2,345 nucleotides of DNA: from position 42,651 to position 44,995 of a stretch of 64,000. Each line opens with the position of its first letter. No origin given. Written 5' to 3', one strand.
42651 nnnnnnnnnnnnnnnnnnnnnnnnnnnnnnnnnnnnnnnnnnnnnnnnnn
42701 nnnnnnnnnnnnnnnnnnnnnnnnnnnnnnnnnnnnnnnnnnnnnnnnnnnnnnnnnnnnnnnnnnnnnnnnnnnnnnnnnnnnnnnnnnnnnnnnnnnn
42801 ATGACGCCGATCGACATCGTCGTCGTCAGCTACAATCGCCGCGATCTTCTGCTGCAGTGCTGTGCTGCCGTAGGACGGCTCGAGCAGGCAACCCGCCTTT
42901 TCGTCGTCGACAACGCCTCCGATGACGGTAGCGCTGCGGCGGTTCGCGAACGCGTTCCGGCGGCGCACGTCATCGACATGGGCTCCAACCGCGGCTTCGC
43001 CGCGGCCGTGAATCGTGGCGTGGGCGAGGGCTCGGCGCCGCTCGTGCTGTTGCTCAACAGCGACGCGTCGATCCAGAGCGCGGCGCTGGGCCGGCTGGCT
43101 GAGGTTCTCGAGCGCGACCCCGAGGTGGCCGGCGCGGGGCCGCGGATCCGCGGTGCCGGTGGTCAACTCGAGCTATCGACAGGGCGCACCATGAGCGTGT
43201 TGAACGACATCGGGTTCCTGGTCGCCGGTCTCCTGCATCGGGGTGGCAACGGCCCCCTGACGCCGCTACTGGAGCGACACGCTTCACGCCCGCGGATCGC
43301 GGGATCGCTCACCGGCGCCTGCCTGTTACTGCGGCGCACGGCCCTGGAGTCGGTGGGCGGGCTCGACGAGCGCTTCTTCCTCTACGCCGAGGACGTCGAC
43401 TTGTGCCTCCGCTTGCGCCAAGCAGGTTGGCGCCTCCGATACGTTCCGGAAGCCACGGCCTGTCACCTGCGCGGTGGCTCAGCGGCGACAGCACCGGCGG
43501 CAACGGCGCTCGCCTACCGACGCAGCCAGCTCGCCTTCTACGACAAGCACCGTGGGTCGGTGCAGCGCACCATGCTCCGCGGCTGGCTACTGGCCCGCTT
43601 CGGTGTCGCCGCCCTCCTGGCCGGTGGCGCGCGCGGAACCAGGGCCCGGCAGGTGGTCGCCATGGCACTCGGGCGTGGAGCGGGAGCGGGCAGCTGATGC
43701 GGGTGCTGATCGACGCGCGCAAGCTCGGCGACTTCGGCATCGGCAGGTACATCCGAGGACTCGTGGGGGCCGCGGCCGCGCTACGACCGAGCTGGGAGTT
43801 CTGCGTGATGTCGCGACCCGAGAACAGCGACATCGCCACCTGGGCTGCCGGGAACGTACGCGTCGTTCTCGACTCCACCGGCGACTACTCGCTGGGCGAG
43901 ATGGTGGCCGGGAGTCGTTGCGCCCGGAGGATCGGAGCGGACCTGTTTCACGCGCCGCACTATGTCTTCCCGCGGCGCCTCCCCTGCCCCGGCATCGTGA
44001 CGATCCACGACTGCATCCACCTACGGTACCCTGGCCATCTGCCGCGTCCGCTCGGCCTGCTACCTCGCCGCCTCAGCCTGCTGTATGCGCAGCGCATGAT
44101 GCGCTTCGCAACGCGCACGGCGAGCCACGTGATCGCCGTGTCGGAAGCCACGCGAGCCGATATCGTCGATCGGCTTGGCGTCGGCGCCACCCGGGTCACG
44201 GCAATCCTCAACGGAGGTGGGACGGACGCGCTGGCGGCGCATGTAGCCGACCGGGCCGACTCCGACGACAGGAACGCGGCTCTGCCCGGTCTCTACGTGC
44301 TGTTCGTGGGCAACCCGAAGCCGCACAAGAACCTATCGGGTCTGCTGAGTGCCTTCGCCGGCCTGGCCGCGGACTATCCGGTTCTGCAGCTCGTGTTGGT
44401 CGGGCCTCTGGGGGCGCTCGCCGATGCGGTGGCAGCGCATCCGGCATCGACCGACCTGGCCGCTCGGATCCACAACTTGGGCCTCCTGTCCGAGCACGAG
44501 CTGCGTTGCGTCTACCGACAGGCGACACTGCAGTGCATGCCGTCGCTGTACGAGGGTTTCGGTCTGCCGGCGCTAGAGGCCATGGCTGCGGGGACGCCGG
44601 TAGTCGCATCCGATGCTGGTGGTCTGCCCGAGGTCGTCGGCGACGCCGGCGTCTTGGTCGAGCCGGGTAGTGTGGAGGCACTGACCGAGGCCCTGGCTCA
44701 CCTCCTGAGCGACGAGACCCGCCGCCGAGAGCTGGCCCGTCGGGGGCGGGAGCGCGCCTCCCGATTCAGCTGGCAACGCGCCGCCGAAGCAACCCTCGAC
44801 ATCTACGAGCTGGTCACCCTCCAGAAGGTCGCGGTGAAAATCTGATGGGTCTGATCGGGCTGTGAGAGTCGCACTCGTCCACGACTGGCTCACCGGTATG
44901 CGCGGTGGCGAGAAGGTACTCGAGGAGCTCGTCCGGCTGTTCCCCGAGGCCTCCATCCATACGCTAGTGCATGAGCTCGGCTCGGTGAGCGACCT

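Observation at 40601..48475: Seven-gene polysaccharide biosynthesis cluster with UDP-xylose synthase and translationally coupled glycosyltransferases, but no Wzx/Wzy/Wza genes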

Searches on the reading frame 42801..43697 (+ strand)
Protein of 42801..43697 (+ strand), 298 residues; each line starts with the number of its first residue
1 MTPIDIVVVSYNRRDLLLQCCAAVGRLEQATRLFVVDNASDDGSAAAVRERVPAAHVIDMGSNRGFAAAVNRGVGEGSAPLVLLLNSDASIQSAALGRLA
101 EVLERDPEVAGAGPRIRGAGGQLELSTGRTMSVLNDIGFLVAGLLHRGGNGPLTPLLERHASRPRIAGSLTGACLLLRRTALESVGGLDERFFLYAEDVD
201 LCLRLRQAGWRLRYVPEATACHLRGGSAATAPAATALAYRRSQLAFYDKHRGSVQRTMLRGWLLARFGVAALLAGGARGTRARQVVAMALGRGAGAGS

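Call 6: search_protein_families(library=pfam, proteins=[window:42801-43697:+])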
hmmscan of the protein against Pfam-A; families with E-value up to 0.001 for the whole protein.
window:42801-43697:+ (298 aa): 5 families
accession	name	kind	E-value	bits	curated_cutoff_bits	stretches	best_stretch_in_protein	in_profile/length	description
PF00535.33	Glycos_transf_2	-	1.5e-17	64.5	23.3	1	6-184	2-166/168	Glycosyl transferase family 2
PF13641.12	Glyco_tranf_2_3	-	4.2e-17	63.4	27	1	4-227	3-216/230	Glycosyltransferase like family 2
PF13632.12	Glyco_trans_2_3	-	3e-13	50.5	27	1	82-259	2-160/198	Glycosyl transferase family group 2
PF13506.12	Glyco_transf_21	-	2.9e-06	27.3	21.7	1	168-219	100-151/174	Glycosyl transferase family 21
PF10111.15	Glyco_tranf_2_2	-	2.1e-05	24.6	27.3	0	173-210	166-204/276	Glycosyltransferase like family 2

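Call 7: search_protein_families(library=ncbifam, proteins=[window:42801-43697:+])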
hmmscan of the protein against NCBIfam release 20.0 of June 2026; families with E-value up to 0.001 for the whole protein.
window:42801-43697:+ (298 aa): 13 families
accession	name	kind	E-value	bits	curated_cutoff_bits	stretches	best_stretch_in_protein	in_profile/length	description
TIGR03965.1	mycofact_glyco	equivalog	1.1e-24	87.1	280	2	170-284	229-342/467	mycofactocin biosynthesis glycosyltransferase MftF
NF041875.1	EPS_EpsD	equivalog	1.4e-19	70.6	370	2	176-291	161-275/325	exopolysaccharide biosynthesis glycosyltransferase EpsD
TIGR03937.1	PgaC_IcaA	equivalog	1.5e-13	50.5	422.3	2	3-118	46-167/407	poly-beta-1,6-N-acetyl-D-glucosamine synthase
TIGR01556.1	rhamnosyltran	subfamily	1.1e-11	44.5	200.55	1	27-227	18-205/281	rhamnosyltransferase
TIGR04283.1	glyco_like_mftF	equivalog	9.5e-11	41.7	182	1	6-217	3-180/221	TIGR04283 family arsenosugar biosynthesis glycosyltransferase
TIGR04242.1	nodulat_NodC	equivalog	7.6e-08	31.7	550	1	4-112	50-164/395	chitooligosaccharide synthase NodC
NF050113.1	gal_furan_GlfT1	equivalog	1.6e-06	27.7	330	0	6-75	3-77/290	galactofuranosyltransferase GlfT1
NF038299.1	EPS_HpsN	equivalog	4e-06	26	425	1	176-250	171-246/317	hormogonium polysaccharide biosynthesis glycosyltransferase HpsN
TIGR03111.1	glyc2_xrt_Gpos1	hypoth_equivalog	1.6e-05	23.9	363.95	1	4-111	51-164/439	TIGR03111 family XrtG-associated glycosyltransferase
NF038302.1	EPS_HpsE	equivalog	0.0003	19.9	300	0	32-222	35-222/307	hormogonium polysaccharide biosynthesis glycosyltransferase HpsE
TIGR03472.1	HpnI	equivalog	0.00041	19.3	310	1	171-216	201-246/373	bacteriohopanetetrol glucosamine biosynthesis glycosyltransferase HpnI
TIGR03030.1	CelA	equivalog_domain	0.00056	18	699.1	1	171-224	308-359/714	UDP-forming cellulose synthase catalytic subunit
NF007986.1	PRK10714.1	equivalog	0.00099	18.2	529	0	5-112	9-124/316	undecaprenyl-phosphate 4-deoxy-4-formamido-L-arabinose transferase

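Call 40: search_solved_structures(query=window:42801-43697:+, max_evalue=0.00001)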
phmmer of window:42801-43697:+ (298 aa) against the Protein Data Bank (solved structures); distinct sequences matched with E-value up to 0.00001: 0.

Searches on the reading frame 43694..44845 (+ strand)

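Call 6: search_protein_families(library=pfam, proteins=[window:43694-44845:+])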
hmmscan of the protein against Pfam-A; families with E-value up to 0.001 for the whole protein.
window:43694-44845:+ (383 aa): 6 families
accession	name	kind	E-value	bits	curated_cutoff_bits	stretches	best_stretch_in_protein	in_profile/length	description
PF00534.26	Glycos_transf_1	-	6.2e-36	123.9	26.4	1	198-354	14-172/172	Glycosyl transferases group 1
PF13692.12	Glyco_trans_1_4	-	4.8e-30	105.1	27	1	201-340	3-142/142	Glycosyl transferases group 1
PF20706.3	GT4-conflict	-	1.4e-13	51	26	1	266-365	271-383/385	Family 4 Glycosyltransferase in conflict systems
PF13439.12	Glyco_transf_4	-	2.9e-12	47.4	28.5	1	15-174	3-165/170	Glycosyltransferase Family 4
PF13524.12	Glyco_trans_1_2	-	2.9e-09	37.4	25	1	258-368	28-143/144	Glycosyl transferase-like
PF13579.12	Glyco_trans_4_4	-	2.5e-06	28.3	29.7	1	15-174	2-158/158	Glycosyl transferase 4-like domain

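Call 7: search_protein_families(library=ncbifam, proteins=[window:43694-44845:+])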
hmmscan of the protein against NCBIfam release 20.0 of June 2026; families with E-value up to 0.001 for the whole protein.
window:43694-44845:+ (383 aa): 39 families (the best 25 are shown)
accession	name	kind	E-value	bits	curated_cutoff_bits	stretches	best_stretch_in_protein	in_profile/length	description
TIGR04047.1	MSMEG_0565_glyc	hypoth_equivalog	1.5e-33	116.4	259.85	1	136-372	132-372/373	MSMEG_0565 family glycosyltransferase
TIGR02149.1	glgA_Coryne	subfamily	9.3e-30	104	302.4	1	136-374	138-390/391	glycogen synthase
TIGR03449.1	mycothiol_MshA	equivalog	1.9e-28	99.5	462.5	1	143-374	165-403/406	D-inositol-3-phosphate glycosyltransferase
TIGR03999.1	thiol_BshA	equivalog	4e-25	88.5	273.7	1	133-373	135-372/375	N-acetyl-alpha-D-glucosaminyl L-malate synthase BshA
TIGR03088.1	stp2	hypoth_equivalog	3.6e-24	85.5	409.05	1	135-372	129-371/374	TIGR03088 family PEP-CTERM/XrtA system glycosyltransferase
NF041876.1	EPS_EpsE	equivalog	1.7e-21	76.9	400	1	141-366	160-388/389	exopolysaccharide biosynthesis GT4 family glycosyltransferase EpsE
TIGR04063.1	stp3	hypoth_equivalog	2.1e-21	76.3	442.05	1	133-374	148-395/397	TIGR04063 family PEP-CTERM/XrtA system glycosyltransferase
TIGR04157.1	glyco_rSAM_CFB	subfamily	5.6e-17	61.8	400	1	140-352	167-386/406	TIGR04157 family glycosyltransferase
NF053787.1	GlcN_PG_synth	equivalog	7.9e-17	61.1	480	1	201-374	199-359/361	N-acetylglucosaminyl phosphatidylglycerol synthase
NF038295.1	EPS_HpsP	equivalog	4.8e-16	58.7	550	1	125-372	137-385/388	hormogonium polysaccharide biosynthesis glycosyltransferase HpsP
NF038229.1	Glyco4_Geo_Pelo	equivalog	1.2e-15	57.4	400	1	135-374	102-336/338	GPMC system family 4 glycosyltransferase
NF012028.0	PRK15484.1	subfamily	3.4e-14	52.7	618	1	192-365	186-369/380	lipopolysaccharide N-acetylglucosaminyltransferase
NF038298.1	EPS_HpsO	equivalog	2.2e-13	49.7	575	1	285-372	297-385/388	hormogonium polysaccharide biosynthesis glycosyltransferase HpsO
NF047684.1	TeichurnBiosyTuaC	equivalog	1.3e-12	47.3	550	1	132-374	154-389/391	teichuronic acid biosynthesis protein TuaC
TIGR02472.1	sucr_P_syn_N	equivalog_domain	4.6e-12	45.5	576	1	275-368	339-435/439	sucrose-phosphate synthase, putative, glycosyltransferase domain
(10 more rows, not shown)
